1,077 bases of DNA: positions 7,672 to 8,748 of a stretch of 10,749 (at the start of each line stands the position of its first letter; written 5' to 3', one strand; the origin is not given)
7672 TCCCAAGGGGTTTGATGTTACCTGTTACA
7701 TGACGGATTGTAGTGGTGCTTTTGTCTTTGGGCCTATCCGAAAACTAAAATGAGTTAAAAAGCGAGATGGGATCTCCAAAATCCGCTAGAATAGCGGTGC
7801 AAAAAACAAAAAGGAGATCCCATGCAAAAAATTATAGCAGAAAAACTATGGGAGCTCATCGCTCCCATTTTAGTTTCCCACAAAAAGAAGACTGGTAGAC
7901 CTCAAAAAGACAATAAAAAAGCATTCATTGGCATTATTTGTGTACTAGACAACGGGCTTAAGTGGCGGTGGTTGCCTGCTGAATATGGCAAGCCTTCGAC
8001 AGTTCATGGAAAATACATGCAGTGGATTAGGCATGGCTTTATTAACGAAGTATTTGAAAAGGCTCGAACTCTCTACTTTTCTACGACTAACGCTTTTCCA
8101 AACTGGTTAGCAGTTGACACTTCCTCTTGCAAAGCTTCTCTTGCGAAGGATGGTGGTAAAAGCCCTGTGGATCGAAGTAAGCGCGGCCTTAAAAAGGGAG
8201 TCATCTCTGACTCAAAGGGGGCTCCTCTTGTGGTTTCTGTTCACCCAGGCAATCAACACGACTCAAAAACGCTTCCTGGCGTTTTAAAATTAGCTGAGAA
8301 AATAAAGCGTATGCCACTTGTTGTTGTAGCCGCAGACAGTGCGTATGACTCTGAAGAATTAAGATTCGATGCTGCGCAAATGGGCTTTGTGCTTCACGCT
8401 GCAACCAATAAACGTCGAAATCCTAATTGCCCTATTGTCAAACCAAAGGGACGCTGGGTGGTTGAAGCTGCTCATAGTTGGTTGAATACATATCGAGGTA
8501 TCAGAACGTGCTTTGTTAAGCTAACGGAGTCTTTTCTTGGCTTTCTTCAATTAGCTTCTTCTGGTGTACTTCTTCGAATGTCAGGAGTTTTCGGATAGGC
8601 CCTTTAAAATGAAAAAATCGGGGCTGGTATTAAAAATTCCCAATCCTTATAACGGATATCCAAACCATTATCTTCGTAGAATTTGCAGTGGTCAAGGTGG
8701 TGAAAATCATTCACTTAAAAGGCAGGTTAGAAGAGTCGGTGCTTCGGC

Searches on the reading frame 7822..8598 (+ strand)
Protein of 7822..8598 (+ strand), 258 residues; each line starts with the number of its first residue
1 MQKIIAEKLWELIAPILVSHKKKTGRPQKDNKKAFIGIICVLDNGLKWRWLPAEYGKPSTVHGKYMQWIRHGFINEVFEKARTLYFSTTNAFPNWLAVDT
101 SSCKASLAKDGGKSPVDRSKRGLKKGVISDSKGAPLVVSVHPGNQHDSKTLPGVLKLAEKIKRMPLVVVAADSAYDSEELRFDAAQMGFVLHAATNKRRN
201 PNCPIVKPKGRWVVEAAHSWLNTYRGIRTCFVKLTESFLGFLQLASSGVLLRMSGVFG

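Call 4: search_protein_families(library=pfam, proteins=[window:7822-8598:+], max_evalue=0.1)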
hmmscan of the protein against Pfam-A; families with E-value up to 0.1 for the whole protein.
window:7822-8598:+ (258 aa): 3 families
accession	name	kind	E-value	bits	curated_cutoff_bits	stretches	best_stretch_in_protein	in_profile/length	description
PF13340.11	DUF4096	-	2e-17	63.6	34.3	1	7-78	3-76/76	Putative transposase of IS4/5 family (DUF4096)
PF01609.27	DDE_Tnp_1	-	8.2e-11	42.5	23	1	100-234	11-184/200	Transposase DDE domain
PF13586.12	DDE_Tnp_1_2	-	6.3e-06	27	29.2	1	169-245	1-79/86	Transposase DDE domain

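Call 14: find_related_loci(query=window:7822-8595:+, collection=genome_contigs, flank=3000)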
Query window:7822-8595:+ (258 aa) in genome_contigs; peptide patterns used: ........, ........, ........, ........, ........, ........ (x = any residue, [..] = any of these).
73 stretches matched a pattern; 10 encode a relative of the query (tblastn E <= 1e-3); 10 distinct loci.
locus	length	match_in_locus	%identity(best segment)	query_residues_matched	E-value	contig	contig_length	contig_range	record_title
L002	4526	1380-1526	46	126-177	4e-8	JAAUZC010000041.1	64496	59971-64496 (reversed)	MAG: Lachnospiraceae bacterium isolate Mgla_MAG_15-bin_10 c_000000073755, whole genome shotgun sequence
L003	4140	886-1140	27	72-175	5e-7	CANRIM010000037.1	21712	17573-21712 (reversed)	MAG: uncultured Lachnospiraceae bacterium isolate Lapin-019__bin22 genome assembly, contig: Lapin-019__NODE_1389_length_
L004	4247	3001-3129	48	130-175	1e-6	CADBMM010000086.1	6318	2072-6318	MAG: uncultured Lachnospiraceae bacterium isolate RUG14107 genome assembly, contig: RUG14107_asm_86, whole genome shotgu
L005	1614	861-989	46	130-175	1e-6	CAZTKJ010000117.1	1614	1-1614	MAG TPA_asm: uncultured Lachnospiraceae bacterium isolate SRP199465_co1_205 genome assembly, contig: NODE_173891_length_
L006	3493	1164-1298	44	130-177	2e-6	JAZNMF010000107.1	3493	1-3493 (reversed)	MAG: Acetatifactor sp. isolate T1900044664_TS20190130.MAGScoT_cleanbin_000012 SGB_1541_k141_2374561, whole genome shotgu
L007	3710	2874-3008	44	130-177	2e-6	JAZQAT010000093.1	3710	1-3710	MAG: Acetatifactor sp. isolate T1900044642_TS20190108.MAGScoT_cleanbin_000058 SGB_1285_k141_922531, whole genome shotgun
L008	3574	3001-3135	44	130-177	8e-6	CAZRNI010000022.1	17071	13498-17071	MAG TPA_asm: uncultured Eubacterium sp. isolate SRP278969_co1_437 genome assembly, contig: NODE_4220_length_17071_cov_5.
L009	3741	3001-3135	40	130-177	9e-6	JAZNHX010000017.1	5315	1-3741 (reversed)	MAG: Faecalimonas sp. isolate T1900044688_TS20190154.MAGScoT_cleanbin_000031 SGB_1742_k141_910807, whole genome shotgun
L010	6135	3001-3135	42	130-177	1e-5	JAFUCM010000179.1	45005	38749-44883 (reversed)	MAG: Eubacterium sp. isolate RGIG4369 Roe_deer_Jejunum-3__c108614, whole genome shotgun sequence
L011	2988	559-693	42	130-177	4e-5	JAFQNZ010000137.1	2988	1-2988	MAG: Clostridia bacterium isolate RGIG1993 Goat_Colon-1__c402837, whole genome shotgun sequence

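Call 15: find_encoding_contigs(protein=window:7822-8598:+, flank=3000, max_places=10)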
Protein window:7822-8598:+ (258 aa): 4 contigs read that carry it; 4 places shown.
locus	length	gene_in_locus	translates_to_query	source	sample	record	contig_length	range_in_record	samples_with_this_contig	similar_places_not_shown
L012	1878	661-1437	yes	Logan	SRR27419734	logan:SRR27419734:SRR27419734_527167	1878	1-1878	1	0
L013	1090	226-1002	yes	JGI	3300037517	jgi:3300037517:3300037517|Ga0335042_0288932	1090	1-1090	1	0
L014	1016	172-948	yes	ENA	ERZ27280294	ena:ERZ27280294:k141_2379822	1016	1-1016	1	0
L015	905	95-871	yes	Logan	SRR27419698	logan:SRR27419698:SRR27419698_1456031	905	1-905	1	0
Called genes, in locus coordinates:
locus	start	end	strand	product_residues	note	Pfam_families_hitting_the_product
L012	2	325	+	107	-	?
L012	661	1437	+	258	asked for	PF13340:DUF4096, PF01609:DDE_Tnp_1, PF13586:DDE_Tnp_1_2 (weak)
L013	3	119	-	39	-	?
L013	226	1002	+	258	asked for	PF13340:DUF4096, PF01609:DDE_Tnp_1, PF13586:DDE_Tnp_1_2 (weak)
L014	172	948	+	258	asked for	PF13340:DUF4096, PF01609:DDE_Tnp_1, PF13586:DDE_Tnp_1_2 (weak)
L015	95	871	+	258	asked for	PF13340:DUF4096, PF01609:DDE_Tnp_1, PF13586:DDE_Tnp_1_2 (weak)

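Call 28: search_protein_families(library=ncbifam, proteins=[window:7822-8598:+], max_evalue=1)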
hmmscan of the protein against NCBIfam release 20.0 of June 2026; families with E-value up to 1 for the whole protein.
window:7822-8598:+ (258 aa): 8 families
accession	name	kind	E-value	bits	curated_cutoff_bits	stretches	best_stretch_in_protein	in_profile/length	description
NF033580.1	transpos_IS5_3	equivalog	1.9e-51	175.1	110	1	4-247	4-254/258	IS5 family transposase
NF033559.2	transpos_IS1634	equivalog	6.7e-08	32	100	1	84-196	119-242/483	IS1634 family transposase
NF033551.1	transpos_IS1182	equivalog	2.5e-06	26.7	270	1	131-200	276-347/488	IS1182 family transposase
NF033581.1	transpos_IS5_4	equivalog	1.8e-05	24.2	140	1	119-205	151-231/285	IS5 family transposase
NF033520.1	transpos_IS982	equivalog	4.9e-05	23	130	1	122-238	113-228/243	IS982 family transposase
NF033578.1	transpos_IS5_1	equivalog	0.0068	15.6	275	1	122-237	283-399/419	IS5 family transposase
NF033579.1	transpos_IS5_2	equivalog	0.0088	15.5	140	1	133-184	151-200/289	IS5 family transposase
NF043001.1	chondaseAC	equivalog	0.15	10.3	1000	1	55-110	508-563/701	chondroitinase-AC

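Call 49: search_dna_similar(query=window:7822-8595:+, collection=plasmids, mode=protein, max_rows=15)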
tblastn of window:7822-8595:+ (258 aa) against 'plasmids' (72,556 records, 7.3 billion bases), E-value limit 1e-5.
Records with a match: 2076; places in all: 4974; records where one place covers at least 80% of the query: 1695.
Best place of each record, by identity: <60% 2076.
By first word of the organism name: Streptomyces 258; Lactiplantibacillus 209; Burkholderia 188; Ralstonia 127; Shigella 127; Rhizobium 126; Sinorhizobium 93; Rhodococcus 50; Roseomonas 42; Deinococcus 42; and 170 more.
By predicted mobility (MOB-suite, as given by PLSDB): mobilizable 764; non-mobilizable 757; conjugative 555.
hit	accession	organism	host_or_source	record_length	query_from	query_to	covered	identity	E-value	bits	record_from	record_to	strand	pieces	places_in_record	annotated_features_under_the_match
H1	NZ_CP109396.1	Streptomyces sp. NBC_01527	-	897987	7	253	96%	32.3%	4e-23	105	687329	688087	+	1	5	IS5 family transposase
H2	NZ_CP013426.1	Burkholderia sp. MSMB0856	soil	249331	4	245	94%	33.0%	2e-13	101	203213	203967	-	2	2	IS5 family transposase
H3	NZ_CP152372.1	Burkholderia ambifaria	Atractylodes lancea,rhizosphere microbe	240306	4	244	93%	33.1%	8e-14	102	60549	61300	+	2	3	IS5 family transposase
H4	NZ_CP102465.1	Burkholderia contaminans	Homo sapiens,pure culture,sputum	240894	4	245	94%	32.3%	2e-11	94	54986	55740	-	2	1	IS5-like element IS402 family transposase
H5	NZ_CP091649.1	Burkholderia aenigmatica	-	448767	4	245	94%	32.3%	2e-11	94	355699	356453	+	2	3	IS5-like element IS402 family transposase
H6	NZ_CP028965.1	Burkholderia sp. IDO3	pure strain,reactor sludge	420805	4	245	94%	32.3%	2e-11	94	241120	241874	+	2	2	IS5-like element IS402 family transposase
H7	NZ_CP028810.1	Burkholderia contaminans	genomic DNA,the respiratory tract of a ...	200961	4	245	94%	32.2%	2e-11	94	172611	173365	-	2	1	IS5-like element IS402 family transposase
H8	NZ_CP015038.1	Burkholderia cenocepacia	Homo sapiens,Cord blood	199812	4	245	94%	32.2%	2e-11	94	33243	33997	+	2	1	IS5-like element IS402 family transposase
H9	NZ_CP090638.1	Burkholderia contaminans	pharmaceutical solution,pharmaceutical ...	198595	4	245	94%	32.2%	2e-11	94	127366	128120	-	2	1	IS5-like element IS402 family transposase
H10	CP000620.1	Burkholderia vietnamiensis G4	-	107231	4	245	94%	32.2%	2e-11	94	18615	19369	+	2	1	transposase and inactivated derivatives-like protein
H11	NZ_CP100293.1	Burkholderia glumae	cell culture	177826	4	247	92%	32.4%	1e-16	112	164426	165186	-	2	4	IS5-like element ISBugl2 family transposase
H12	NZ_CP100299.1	Burkholderia glumae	cell culture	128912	4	247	92%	32.4%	1e-13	101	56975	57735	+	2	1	IS5-like element ISBugl2 family transposase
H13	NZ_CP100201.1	Burkholderia glumae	cell culture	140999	4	247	92%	32.4%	1e-13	101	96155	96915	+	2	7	IS5-like element ISBugl2 family transposase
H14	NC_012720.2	Burkholderia glumae BGR1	-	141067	4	247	92%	32.4%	1e-13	101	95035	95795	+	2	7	IS5-like element ISBugl2 family transposase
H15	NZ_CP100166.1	Burkholderia glumae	cell culture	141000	4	247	92%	32.4%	1e-13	101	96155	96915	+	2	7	IS5-like element ISBugl2 family transposase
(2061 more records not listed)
